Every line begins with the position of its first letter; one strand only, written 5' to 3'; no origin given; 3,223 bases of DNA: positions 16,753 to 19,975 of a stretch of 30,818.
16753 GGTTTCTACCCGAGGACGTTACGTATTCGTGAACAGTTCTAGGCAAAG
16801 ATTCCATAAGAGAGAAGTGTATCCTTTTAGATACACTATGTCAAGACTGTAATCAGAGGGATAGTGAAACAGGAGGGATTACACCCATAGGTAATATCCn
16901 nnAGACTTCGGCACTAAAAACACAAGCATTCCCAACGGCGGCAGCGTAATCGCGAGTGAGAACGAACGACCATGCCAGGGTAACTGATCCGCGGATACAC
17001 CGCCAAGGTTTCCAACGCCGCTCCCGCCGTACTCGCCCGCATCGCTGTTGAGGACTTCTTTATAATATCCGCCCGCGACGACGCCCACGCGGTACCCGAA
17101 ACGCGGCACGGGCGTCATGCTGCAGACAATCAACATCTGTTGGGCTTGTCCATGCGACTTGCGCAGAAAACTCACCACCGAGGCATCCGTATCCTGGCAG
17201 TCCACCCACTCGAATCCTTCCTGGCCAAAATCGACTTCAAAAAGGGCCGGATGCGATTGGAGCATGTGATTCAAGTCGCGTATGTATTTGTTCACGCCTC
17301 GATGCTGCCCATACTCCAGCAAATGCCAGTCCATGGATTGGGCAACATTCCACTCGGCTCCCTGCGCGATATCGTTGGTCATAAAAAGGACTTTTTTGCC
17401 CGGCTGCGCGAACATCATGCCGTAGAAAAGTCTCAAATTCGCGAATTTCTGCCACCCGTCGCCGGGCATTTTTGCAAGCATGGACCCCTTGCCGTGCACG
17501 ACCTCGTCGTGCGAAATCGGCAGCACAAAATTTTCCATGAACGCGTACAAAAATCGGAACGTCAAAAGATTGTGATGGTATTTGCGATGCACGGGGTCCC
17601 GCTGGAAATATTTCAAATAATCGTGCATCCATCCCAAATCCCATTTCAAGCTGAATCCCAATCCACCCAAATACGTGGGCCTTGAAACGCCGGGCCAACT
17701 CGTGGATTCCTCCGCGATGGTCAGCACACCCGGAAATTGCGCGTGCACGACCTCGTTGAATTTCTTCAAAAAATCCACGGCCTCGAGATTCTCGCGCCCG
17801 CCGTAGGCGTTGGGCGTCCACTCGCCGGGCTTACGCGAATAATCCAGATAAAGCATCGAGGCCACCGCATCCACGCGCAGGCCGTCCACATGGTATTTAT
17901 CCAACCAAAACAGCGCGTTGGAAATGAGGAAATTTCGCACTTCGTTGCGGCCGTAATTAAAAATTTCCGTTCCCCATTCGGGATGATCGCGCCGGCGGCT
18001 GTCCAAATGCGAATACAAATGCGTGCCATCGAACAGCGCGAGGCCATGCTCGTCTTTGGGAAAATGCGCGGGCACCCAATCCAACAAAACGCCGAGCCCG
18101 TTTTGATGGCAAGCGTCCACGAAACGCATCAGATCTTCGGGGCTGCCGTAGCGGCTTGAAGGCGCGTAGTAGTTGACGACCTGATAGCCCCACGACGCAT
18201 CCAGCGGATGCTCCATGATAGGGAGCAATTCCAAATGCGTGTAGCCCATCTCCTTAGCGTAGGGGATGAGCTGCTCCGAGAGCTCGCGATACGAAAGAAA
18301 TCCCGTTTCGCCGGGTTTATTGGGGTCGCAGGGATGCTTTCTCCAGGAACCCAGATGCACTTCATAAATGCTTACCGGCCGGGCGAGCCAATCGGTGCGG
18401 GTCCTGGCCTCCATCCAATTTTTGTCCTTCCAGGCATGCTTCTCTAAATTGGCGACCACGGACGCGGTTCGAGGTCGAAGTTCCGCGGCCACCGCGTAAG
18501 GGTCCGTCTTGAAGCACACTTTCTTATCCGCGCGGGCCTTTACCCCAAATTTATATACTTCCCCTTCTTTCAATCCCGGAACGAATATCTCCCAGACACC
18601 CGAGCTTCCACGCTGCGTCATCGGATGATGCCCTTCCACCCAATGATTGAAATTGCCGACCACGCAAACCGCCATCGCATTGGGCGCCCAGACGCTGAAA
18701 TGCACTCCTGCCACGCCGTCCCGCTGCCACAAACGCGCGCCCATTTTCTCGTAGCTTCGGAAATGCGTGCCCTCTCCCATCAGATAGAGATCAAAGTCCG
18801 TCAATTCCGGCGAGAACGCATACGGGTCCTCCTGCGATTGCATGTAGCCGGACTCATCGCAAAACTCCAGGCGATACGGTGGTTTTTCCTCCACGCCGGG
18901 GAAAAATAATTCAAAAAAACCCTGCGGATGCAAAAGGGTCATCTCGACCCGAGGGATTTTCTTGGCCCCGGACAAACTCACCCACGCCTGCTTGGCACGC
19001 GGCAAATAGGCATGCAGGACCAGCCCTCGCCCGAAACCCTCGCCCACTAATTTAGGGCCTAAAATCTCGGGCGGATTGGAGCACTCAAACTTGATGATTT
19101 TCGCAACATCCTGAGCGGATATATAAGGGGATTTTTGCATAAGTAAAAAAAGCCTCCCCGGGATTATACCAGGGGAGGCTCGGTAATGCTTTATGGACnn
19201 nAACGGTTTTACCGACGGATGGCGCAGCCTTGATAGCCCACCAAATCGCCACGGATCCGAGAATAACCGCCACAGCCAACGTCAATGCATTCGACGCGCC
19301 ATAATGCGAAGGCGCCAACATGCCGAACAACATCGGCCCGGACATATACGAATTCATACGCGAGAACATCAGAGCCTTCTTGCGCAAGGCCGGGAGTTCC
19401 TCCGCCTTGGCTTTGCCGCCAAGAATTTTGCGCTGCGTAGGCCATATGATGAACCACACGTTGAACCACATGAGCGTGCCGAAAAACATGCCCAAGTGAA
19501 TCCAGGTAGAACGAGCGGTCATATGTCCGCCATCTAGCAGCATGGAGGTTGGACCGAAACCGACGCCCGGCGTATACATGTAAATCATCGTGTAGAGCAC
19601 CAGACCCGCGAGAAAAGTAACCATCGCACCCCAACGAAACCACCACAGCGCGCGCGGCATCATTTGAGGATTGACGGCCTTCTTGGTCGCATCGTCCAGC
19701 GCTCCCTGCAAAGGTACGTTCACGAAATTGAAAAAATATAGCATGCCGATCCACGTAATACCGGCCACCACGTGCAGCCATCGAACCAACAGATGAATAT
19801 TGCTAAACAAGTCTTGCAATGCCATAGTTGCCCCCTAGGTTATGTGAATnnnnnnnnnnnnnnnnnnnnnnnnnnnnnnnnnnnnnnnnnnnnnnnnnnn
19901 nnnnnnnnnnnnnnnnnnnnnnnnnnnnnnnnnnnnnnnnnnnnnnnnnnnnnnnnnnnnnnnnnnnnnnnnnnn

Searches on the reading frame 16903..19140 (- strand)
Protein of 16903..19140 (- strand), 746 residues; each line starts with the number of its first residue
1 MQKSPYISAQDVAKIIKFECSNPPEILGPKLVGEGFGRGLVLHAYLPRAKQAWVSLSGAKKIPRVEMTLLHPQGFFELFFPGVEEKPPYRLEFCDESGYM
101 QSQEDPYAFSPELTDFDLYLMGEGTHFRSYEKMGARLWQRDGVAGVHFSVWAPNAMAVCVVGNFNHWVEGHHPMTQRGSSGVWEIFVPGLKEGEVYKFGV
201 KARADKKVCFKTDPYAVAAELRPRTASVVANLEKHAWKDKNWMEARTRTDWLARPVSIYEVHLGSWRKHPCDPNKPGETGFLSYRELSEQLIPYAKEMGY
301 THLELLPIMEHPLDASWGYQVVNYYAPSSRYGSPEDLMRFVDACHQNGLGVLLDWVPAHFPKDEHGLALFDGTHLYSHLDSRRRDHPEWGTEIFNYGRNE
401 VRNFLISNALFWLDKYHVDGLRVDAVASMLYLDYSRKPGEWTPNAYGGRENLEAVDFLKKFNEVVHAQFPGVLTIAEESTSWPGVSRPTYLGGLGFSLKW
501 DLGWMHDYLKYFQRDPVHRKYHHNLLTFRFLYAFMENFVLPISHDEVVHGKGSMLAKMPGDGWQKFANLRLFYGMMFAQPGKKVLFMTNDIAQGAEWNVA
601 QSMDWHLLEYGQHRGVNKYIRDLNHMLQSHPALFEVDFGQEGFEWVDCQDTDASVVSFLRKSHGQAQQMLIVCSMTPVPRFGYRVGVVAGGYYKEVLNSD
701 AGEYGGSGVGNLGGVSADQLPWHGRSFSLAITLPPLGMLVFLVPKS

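Call 56: search_protein_families(library=pfam, proteins=[window:16903-19140:-], max_evalue=0.0001)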
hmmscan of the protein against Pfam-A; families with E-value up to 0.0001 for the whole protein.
window:16903-19140:- (746 aa): 4 families
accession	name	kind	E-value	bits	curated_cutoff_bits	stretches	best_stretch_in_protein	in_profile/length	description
PF02922.24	CBM_48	-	2.1e-26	92.5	22.4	1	138-216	6-83/83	Carbohydrate-binding module 48 (Isoamylase N-terminal domain)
PF02806.24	Alpha-amylase_C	-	1.2e-21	77.3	21.2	1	645-742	1-93/95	Alpha amylase, C-terminal all-beta domain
PF22019.2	GlgB_N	-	1.3e-18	67.3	27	1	9-107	2-94/94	alpha-1,4-glucan branching enzyme GlgB, N-terminal domain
PF00128.31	Alpha-amylase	-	4.1e-18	66.3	22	2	292-362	25-94/446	Alpha amylase, catalytic domain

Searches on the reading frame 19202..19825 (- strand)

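Call 56: search_protein_families(library=pfam, proteins=[window:19202-19825:-], max_evalue=0.0001)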
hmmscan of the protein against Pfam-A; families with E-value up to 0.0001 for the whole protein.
window:19202-19825:- (208 aa): 1 family
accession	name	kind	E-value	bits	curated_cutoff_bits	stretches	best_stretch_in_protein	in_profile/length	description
PF06181.16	Urate_ox_N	-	7.4e-26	91.7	26.9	3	101-192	166-257/295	Urate oxidase N-terminal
